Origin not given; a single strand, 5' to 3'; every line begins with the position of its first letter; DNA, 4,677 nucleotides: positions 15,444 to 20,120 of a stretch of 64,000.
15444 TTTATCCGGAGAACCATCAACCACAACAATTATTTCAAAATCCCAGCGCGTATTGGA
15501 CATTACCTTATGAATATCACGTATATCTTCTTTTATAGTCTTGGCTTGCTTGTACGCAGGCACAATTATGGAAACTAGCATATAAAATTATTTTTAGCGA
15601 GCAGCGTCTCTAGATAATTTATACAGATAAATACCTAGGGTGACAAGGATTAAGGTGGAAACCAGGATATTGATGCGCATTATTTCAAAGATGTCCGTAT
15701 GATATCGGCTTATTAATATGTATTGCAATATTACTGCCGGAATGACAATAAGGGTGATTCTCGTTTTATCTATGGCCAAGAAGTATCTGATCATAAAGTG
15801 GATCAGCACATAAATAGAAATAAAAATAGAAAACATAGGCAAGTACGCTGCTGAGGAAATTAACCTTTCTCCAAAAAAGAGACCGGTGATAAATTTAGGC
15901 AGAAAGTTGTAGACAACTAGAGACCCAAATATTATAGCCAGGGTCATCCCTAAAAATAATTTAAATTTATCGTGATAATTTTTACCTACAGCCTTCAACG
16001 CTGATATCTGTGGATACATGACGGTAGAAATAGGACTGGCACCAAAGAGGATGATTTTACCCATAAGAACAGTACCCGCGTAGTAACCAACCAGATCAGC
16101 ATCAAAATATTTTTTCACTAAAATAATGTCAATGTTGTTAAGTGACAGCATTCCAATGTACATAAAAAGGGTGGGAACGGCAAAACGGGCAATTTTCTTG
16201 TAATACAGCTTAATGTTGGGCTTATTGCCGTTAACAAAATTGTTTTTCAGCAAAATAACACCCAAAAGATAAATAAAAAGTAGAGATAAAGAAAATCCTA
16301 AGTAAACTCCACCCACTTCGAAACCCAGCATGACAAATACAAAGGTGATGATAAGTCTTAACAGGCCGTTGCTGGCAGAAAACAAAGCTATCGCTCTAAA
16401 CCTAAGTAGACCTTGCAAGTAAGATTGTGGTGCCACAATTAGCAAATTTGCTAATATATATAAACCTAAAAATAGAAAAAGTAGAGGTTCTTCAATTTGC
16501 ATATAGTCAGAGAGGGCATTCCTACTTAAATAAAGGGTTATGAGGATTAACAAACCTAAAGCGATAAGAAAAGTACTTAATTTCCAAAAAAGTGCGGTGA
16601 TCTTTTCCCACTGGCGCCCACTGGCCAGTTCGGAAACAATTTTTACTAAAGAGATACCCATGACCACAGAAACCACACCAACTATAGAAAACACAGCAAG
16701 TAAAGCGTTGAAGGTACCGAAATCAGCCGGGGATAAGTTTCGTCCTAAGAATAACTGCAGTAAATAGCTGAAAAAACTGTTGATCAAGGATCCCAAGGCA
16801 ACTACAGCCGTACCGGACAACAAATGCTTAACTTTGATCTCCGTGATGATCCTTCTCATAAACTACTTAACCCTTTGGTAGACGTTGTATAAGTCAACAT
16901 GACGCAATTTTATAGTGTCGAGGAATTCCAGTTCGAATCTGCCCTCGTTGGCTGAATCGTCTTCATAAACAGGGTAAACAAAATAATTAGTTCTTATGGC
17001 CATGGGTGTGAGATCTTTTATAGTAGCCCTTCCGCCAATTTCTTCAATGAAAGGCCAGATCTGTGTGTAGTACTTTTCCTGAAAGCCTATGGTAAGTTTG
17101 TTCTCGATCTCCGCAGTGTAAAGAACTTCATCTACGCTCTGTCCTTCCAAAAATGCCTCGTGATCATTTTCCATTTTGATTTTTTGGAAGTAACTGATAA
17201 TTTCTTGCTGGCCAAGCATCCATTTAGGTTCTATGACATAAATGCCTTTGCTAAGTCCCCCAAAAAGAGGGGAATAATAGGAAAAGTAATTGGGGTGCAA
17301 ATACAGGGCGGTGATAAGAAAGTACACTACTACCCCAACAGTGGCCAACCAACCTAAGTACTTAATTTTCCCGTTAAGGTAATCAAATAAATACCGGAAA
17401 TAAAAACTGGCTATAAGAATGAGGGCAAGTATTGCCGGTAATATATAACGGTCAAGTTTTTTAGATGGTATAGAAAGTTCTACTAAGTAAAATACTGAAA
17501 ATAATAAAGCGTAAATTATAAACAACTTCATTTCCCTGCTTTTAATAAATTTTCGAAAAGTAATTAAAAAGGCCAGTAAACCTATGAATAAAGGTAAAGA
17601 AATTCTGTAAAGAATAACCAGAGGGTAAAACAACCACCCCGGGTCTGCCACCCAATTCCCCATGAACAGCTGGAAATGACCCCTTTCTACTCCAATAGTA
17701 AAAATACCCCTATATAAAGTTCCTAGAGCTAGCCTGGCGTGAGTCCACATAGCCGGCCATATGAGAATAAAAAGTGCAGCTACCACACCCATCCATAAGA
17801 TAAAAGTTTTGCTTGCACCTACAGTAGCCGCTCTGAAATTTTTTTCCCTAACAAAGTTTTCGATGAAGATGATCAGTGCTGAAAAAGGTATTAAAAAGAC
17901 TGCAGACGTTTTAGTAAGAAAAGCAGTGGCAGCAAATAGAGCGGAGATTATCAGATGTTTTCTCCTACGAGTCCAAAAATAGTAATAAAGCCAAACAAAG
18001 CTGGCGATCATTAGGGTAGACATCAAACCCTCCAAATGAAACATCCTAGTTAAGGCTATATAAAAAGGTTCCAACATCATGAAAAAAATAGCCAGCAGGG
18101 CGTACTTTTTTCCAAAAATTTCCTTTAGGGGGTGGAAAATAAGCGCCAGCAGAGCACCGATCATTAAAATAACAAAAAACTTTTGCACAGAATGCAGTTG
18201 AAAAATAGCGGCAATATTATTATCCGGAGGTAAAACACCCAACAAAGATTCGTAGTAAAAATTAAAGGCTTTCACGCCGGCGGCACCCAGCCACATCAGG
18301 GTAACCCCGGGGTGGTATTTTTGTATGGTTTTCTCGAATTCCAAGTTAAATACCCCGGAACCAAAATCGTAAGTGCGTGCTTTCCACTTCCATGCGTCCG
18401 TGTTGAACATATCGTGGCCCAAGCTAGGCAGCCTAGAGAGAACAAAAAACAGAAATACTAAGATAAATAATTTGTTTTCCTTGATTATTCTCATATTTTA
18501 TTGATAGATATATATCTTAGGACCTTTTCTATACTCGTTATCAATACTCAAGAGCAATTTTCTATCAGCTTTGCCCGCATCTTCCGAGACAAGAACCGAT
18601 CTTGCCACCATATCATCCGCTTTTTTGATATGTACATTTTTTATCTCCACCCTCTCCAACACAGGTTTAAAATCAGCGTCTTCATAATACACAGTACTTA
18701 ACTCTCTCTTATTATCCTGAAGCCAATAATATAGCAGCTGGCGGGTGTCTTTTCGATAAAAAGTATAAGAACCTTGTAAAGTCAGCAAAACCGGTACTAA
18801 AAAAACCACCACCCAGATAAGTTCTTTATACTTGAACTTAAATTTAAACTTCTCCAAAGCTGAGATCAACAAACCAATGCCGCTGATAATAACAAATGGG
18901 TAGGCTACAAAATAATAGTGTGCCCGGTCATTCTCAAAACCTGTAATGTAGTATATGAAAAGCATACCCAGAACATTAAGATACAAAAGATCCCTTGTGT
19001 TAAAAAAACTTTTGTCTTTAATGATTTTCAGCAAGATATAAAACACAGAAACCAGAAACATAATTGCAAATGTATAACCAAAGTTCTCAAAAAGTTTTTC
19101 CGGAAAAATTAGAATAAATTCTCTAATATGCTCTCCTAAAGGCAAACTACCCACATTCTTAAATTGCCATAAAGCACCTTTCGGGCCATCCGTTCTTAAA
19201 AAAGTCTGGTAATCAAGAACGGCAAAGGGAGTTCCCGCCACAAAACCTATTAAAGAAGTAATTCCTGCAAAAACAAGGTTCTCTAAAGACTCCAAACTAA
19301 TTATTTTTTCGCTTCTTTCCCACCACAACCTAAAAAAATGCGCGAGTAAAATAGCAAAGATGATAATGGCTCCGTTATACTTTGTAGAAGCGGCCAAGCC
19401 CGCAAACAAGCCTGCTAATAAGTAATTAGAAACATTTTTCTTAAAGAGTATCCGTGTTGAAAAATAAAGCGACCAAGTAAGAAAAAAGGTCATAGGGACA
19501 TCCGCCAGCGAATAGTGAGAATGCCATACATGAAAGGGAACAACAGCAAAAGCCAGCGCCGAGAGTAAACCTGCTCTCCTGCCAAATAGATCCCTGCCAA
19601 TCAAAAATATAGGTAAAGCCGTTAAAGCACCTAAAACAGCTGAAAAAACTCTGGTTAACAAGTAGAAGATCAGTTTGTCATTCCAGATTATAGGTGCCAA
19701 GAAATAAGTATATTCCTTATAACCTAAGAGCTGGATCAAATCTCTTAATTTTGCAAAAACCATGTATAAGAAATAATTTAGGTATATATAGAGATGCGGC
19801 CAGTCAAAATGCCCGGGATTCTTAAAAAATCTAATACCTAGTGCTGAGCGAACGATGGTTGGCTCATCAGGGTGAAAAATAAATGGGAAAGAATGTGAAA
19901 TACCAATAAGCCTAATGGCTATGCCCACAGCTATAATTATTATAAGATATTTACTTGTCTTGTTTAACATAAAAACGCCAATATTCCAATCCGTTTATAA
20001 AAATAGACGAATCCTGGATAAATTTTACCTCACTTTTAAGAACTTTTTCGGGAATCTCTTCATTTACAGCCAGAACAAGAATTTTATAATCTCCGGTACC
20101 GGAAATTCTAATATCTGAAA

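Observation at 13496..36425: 24 kb single-strand glycosylation super-operon built around polyprenyl-phosphate-sugar synthases and many GT-C membrane transferases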

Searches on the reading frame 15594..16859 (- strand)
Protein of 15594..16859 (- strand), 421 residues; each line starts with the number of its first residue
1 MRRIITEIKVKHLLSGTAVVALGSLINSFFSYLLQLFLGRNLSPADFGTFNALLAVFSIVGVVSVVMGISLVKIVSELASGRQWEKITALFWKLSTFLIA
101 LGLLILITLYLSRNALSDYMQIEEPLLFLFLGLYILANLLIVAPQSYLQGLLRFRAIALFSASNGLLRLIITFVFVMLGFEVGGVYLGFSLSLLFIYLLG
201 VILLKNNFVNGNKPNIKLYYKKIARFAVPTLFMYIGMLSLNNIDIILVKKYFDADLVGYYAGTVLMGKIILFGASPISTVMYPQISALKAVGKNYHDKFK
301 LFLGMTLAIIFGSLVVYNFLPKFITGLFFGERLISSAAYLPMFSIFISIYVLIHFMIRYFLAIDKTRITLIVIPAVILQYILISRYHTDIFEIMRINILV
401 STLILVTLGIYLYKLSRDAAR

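Call 3: search_protein_families(library=pfam, proteins=[window:15594-16859:-], max_evalue=0.01)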
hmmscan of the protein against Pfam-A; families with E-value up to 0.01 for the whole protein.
window:15594-16859:- (421 aa): 2 families
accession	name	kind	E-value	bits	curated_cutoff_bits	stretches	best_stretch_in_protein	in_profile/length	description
PF01943.22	Polysacc_synt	-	5.5e-15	56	28.2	1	13-288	1-273/274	Polysaccharide biosynthesis protein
PF13440.11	Polysacc_synt_3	-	8.9e-14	51.8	23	1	38-333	2-288/293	Polysaccharide biosynthesis protein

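Call 15: search_protein_families(library=ncbifam, proteins=[window:15594-16859:-], max_evalue=0.01)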
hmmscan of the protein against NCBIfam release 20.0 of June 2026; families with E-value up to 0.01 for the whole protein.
window:15594-16859:- (421 aa): 0 families

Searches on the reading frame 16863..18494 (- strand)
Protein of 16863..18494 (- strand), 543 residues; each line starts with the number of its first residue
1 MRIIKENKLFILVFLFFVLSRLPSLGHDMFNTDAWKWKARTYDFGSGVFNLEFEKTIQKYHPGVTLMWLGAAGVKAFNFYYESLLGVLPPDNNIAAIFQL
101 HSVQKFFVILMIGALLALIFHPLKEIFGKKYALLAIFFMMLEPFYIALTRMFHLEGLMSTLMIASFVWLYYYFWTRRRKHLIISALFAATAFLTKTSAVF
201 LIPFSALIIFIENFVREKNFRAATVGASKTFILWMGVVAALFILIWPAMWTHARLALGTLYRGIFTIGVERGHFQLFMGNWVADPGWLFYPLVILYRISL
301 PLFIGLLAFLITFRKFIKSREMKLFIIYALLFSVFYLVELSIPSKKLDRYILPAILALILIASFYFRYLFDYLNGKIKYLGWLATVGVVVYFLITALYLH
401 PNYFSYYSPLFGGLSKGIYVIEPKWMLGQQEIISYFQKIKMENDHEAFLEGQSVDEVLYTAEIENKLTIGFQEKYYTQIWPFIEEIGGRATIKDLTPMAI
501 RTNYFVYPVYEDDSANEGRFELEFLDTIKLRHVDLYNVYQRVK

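Call 3: search_protein_families(library=pfam, proteins=[window:16863-18494:-], max_evalue=0.01)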
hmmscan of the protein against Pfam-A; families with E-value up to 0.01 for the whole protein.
window:16863-18494:- (543 aa): 1 family
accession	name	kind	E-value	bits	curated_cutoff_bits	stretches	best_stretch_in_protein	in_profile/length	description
PF13231.12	PMT_2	-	2.9e-07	31.3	26.1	1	106-242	26-154/160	Dolichyl-phosphate-mannose-protein mannosyltransferase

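Call 10: search_protein_families(library=ncbifam, proteins=[window:16863-18494:-], max_evalue=0.001)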
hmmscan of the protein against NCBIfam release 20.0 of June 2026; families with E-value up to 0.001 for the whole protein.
window:16863-18494:- (543 aa): 0 families

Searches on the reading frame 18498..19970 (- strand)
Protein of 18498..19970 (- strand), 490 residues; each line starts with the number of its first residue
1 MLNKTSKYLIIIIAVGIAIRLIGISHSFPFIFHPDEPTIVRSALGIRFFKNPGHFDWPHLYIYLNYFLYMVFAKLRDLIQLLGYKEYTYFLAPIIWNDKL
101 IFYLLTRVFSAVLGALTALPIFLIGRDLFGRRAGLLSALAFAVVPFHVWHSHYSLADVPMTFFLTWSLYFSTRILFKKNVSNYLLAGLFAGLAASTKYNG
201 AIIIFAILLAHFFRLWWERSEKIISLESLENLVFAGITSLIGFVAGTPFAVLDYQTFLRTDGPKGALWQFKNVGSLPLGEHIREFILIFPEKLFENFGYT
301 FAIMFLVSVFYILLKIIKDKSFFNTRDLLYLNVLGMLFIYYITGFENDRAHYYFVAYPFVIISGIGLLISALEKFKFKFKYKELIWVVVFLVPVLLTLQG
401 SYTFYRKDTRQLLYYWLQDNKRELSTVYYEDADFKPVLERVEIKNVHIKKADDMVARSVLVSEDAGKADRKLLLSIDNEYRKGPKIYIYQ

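Call 3: search_protein_families(library=pfam, proteins=[window:18498-19970:-], max_evalue=0.01)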
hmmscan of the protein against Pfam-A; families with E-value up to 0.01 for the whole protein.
window:18498-19970:- (490 aa): 3 families
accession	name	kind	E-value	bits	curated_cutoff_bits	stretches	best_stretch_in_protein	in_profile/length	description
PF13231.12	PMT_2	-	2.4e-17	64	26.1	1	107-216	25-131/160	Dolichyl-phosphate-mannose-protein mannosyltransferase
PF02366.24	PMT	-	1.6e-13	51.3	22.7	1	99-243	78-228/245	Dolichyl-phosphate-mannose-protein mannosyltransferase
PF02516.20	STT3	-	1e-06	29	24.5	1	108-228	100-224/405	Oligosaccharyl transferase STT3, N-terminal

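Call 10: search_protein_families(library=ncbifam, proteins=[window:18498-19970:-], max_evalue=0.001)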
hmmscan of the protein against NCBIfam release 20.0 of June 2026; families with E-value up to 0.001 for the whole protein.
window:18498-19970:- (490 aa): 1 family
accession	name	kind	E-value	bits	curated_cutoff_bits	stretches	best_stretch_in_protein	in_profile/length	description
TIGR04154.1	archaeo_STT3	subfamily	7.4e-06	24.6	450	1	106-157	98-150/831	oligosaccharyl transferase, archaeosortase A system-associated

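Call 60: search_solved_structures(query=A3, max_evalue=0.1)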
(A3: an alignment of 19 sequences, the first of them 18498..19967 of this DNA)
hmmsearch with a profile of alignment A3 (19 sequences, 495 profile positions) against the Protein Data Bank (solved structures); distinct sequences matched with E-value up to 0.1: 3.
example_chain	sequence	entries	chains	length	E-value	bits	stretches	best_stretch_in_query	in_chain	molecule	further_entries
6p25_A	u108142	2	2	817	2e-13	53.3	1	103-251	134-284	Dolichyl-phosphate-mannose--protein mannosyltransferase 1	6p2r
3waj_A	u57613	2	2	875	0.006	18.7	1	110-250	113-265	Transmembrane oligosaccharyl transferase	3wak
5gmy_A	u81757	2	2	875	0.006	18.7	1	110-250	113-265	Transmembrane oligosaccharyl transferase, putative | Dolichyl-phosphooligosaccharide-protein glycotransferase 3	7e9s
